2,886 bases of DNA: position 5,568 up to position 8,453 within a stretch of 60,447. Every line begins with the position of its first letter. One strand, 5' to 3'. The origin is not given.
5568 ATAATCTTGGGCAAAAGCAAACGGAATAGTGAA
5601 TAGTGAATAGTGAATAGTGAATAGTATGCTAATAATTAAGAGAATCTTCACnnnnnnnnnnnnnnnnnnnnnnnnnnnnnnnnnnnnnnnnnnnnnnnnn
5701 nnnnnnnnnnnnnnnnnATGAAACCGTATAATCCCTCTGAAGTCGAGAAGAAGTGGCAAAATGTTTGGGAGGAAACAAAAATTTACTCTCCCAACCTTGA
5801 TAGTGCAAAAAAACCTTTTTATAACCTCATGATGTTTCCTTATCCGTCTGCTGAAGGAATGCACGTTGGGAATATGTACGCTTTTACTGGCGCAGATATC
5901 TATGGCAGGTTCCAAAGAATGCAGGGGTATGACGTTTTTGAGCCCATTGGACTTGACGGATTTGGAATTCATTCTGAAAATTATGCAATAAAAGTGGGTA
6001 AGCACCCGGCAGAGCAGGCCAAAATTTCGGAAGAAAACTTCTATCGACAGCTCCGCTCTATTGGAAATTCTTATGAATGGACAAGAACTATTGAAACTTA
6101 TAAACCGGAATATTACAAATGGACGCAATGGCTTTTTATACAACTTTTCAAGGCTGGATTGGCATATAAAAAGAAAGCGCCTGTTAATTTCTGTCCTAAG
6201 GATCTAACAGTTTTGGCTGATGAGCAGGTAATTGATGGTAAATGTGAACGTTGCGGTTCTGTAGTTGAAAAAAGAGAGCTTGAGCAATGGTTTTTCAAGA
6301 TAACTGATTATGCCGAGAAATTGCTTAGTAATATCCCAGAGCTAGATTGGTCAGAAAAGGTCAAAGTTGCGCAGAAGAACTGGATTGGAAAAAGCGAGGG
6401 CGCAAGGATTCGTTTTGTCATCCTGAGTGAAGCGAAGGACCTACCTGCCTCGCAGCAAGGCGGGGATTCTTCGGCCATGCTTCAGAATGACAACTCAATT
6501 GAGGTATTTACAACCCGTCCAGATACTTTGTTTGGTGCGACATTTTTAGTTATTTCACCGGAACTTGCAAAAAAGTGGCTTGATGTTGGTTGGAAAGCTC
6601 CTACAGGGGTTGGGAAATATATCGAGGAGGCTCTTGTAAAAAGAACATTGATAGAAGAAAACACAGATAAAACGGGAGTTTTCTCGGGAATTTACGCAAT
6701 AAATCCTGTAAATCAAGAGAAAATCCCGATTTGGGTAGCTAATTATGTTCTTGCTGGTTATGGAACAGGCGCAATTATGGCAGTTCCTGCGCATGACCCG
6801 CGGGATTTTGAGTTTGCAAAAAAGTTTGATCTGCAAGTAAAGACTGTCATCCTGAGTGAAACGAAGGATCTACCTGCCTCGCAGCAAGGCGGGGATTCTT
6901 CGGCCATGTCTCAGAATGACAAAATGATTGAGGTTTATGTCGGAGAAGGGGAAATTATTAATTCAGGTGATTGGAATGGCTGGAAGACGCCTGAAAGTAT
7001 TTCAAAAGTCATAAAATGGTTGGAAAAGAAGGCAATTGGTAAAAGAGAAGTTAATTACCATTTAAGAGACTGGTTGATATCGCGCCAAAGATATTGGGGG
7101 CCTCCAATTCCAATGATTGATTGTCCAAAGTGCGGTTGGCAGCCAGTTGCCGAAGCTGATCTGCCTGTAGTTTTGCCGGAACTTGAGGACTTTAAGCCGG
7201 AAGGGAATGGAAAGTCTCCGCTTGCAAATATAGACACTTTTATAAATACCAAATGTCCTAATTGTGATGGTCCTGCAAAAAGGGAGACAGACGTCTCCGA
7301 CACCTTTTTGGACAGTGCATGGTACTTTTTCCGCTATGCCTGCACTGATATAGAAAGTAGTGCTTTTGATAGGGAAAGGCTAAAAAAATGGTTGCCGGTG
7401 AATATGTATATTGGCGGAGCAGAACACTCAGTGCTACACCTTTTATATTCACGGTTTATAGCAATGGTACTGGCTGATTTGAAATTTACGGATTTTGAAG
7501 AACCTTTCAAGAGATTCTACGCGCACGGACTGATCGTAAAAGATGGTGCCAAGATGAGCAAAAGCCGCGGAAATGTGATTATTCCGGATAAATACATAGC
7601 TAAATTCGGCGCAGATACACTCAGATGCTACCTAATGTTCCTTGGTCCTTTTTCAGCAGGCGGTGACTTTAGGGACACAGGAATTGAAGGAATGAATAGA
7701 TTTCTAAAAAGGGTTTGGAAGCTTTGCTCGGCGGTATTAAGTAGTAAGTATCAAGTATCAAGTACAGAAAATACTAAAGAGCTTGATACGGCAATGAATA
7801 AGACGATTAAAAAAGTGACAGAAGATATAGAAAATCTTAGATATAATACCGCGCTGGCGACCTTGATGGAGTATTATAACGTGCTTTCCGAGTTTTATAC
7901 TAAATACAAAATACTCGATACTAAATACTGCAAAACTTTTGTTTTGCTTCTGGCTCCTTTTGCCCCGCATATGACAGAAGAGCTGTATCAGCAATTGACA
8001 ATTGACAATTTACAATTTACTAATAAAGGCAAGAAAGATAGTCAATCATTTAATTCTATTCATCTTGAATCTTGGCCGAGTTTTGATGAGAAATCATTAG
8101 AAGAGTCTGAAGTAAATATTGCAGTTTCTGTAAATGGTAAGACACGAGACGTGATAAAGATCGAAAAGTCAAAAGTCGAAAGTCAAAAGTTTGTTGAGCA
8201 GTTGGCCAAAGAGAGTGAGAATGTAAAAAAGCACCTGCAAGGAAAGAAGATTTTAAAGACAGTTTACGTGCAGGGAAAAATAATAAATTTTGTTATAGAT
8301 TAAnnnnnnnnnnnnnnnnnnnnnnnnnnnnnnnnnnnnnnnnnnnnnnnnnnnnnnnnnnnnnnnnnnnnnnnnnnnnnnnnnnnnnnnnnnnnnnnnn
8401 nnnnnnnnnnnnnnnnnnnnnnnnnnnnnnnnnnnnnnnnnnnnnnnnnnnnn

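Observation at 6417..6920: Two near-identical 75-bp palindromic elements inserted in frame into leuS (RPE-like behaviour)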

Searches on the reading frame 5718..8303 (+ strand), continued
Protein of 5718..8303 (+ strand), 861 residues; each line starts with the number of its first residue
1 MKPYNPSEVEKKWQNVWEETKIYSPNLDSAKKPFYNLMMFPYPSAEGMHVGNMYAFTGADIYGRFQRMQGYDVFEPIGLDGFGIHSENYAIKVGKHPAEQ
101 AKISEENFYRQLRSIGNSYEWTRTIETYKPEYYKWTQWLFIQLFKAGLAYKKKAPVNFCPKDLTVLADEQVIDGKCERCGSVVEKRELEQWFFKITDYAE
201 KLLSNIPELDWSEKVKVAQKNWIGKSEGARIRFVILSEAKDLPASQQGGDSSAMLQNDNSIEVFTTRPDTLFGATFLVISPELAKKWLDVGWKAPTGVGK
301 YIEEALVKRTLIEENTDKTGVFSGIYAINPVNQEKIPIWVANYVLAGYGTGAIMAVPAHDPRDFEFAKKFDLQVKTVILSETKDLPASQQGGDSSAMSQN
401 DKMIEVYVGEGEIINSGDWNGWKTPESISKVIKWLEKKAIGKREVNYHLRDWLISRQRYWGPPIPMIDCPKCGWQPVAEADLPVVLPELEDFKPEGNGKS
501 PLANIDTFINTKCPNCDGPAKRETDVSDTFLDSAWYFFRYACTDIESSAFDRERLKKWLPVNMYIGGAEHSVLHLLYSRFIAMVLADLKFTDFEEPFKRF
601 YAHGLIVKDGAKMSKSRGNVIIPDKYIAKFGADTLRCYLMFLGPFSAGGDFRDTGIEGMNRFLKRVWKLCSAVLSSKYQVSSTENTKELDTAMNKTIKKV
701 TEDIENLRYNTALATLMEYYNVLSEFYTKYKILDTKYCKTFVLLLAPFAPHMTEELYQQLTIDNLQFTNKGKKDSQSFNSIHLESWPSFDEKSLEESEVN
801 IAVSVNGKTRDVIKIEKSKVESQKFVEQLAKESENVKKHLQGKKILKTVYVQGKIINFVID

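Call 71: predict_structure(alignment_id=A1)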
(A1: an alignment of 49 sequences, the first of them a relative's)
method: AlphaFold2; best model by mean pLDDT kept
length: 861 residues; sequences in the alignment: 49
mean_pLDDT: 81.7   pTM: 0.76
mean pLDDT of the five models: 81.7, 81.6, 80.7, 78.9, 78.8
residues with pLDDT >= 90: 306; 70-90: 401; 50-70: 99; < 50: 55
segments of 3 or more residues with pLDDT < 50: 239-257, 312-315, 391-398, 610-617, 765-775
pLDDT, mean of each block of 10 residues (from residue 1): 84 89 90 85 63 85 95 83 67 78 80 84 69 83 94 85 74 79 85 92 90 82 86 75 40 51 89 92 84 85 81 60 91 92 80 82 87 86 57 47 71 89 89 92 87 82 92 94 84 71 89 96 82 72 77 89 78 82 92 91 57 50 85 93 69 83 94 67 73 95 93 96 90 88 97 92 52 59 93 79 91 87 91 89 92 92 87
secondary structure, 60 per line:
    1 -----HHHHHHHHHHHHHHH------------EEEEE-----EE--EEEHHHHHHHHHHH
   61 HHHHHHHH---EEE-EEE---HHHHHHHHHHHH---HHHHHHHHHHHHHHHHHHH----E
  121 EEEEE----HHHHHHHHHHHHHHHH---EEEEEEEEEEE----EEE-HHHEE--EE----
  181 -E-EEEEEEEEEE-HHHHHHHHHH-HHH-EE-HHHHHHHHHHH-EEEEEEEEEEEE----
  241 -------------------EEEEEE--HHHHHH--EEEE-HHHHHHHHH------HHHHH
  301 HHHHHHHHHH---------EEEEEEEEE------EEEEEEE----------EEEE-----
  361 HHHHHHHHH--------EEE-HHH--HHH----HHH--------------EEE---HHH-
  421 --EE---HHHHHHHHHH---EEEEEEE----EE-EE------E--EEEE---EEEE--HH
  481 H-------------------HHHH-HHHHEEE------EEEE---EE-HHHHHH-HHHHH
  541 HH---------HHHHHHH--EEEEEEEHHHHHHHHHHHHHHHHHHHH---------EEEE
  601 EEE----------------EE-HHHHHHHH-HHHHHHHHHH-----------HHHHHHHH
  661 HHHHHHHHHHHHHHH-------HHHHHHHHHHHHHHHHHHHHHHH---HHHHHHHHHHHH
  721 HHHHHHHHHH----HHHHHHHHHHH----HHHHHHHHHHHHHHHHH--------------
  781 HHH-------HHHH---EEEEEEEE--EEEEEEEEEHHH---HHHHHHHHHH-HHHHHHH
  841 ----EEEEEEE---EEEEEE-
elements in order (helices of 4 or more, strands of 3 or more residues): H6-20 E33-37 E47-49 H50-68 E72-74 E76-78 H82-93 H97-115 E120-125 H130-145 E149-159 E164-166 E184-193 H195-204 H213-223 E225-236 E260-265 H268-273 E276-279 H281-289 H296-310 E320-328 E335-341 E352-355 H361-369 E378-380 E411-413 H428-437 E441-447 E466-469 E473-476 H501-504 H506-509 E510-512 E519-522 H529-534 H536-542 H552-558 E561-567 H568-587 E597-603 H623-630 H632-641 H653-675 H683-705 H709-730 H735-745 H750-766 H791-794 E798-805 E808-816 H823-832 H834-840 E845-851 E855-860
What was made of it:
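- AlphaFold pLDDT below 50 at residues 239-257 and 391-398, between confident strands (call 71).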

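Call 85: find_encoding_contigs(protein=window:5718-8303:+, flank=1000, max_places=5)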
Protein window:5718-8303:+ (861 aa): 4 contigs read that carry it; 2 places shown.
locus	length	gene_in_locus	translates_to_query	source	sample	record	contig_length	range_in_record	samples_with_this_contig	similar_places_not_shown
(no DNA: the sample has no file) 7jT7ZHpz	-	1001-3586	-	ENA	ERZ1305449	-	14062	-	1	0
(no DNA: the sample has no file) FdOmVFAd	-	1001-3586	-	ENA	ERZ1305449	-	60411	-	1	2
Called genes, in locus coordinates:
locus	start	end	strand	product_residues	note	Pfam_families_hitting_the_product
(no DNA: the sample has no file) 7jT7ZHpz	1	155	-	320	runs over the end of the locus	-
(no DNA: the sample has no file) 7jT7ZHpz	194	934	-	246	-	-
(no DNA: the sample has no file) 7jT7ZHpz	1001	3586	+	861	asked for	PF00133:tRNA-synt_1, PF09334:tRNA-synt_1g, PF13603:tRNA-synt_1_2, PF00133:tRNA-synt_1, PF09334:tRNA-synt_1g, PF08264:Anticodon_1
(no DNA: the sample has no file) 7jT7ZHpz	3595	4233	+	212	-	PF10531:SLBB, PF12836:HHH_3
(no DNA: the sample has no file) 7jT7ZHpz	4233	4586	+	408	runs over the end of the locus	PF03772:Competence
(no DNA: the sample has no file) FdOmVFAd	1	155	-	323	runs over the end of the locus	-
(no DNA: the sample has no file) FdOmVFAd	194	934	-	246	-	-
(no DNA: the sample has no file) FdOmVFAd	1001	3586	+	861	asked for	PF00133:tRNA-synt_1, PF09334:tRNA-synt_1g, PF13603:tRNA-synt_1_2, PF00133:tRNA-synt_1, PF09334:tRNA-synt_1g, PF08264:Anticodon_1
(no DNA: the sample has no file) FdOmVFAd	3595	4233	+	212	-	PF10531:SLBB, PF12836:HHH_3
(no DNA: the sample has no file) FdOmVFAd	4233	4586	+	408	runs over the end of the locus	PF03772:Competence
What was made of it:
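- Checked: The identical 861-aa product is recorded on 4 contigs (call 85).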

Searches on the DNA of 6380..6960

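Call 18: search_rna_families(source=window, start=6380, end=6960, threshold=evalue, max_evalue=10, show_alignments=3)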
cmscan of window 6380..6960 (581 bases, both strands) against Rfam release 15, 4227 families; matches with E-value up to 10: 4.
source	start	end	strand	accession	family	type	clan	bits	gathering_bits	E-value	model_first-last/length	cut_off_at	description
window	6735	6900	+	RF01482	AdoCbl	Cis-reg; riboswitch;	CL00101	18.5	50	0.68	1-149/149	no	AdoCbl (Cobalamin/B12) riboswitch aptamer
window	6575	6699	+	RF02922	RAGATH-32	Cis-reg;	-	13.1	41.8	2.4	1-78/78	no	RAGATH-32 RNA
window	6666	6737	+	RF03050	RAGATH-25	Gene; sRNA;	-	12.7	49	2.9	1-50/50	no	RAGATH-25 RNA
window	6648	6725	+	RF02158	NPPA-AS1_3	Gene; lncRNA;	-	11.5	55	5.8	1-108/108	no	NPPA antisense RNA 1 conserved region 3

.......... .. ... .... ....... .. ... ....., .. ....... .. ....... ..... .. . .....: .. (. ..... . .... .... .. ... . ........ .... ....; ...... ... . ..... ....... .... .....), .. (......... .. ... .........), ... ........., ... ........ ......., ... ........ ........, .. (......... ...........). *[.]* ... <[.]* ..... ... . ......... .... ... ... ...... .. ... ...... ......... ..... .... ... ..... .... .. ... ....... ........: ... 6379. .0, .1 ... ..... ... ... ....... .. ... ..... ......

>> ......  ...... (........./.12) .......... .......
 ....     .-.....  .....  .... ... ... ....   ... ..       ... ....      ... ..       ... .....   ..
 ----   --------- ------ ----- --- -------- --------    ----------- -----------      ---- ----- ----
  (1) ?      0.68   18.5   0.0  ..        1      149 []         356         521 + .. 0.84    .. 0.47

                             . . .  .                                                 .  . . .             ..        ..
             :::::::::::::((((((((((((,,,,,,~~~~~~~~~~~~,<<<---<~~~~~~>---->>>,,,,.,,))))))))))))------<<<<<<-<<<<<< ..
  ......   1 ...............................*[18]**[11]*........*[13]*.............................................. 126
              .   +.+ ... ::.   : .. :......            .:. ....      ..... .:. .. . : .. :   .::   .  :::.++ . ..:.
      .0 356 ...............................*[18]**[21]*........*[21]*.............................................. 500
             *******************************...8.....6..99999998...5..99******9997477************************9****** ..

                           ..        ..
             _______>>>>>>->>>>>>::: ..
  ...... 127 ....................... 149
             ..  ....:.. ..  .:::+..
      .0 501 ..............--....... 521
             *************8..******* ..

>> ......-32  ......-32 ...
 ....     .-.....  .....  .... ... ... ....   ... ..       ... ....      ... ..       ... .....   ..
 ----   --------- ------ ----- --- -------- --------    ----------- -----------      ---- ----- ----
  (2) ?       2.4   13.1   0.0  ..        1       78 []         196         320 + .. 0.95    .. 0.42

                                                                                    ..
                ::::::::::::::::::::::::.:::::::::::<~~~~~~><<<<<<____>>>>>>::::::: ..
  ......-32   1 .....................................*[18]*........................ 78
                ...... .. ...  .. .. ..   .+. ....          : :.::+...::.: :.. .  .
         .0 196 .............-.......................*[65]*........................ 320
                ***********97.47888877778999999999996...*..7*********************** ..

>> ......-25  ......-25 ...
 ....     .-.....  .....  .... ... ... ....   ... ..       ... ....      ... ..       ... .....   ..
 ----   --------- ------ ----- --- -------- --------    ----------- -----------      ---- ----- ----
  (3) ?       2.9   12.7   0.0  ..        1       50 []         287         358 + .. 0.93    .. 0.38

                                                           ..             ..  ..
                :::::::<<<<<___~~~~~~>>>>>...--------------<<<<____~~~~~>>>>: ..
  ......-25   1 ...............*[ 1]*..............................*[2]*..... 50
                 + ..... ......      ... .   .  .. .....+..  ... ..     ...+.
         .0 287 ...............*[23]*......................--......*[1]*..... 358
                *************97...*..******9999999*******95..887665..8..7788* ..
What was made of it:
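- Tried and rejected: Only chance-level hits appeared at E up to 10 (call 18).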
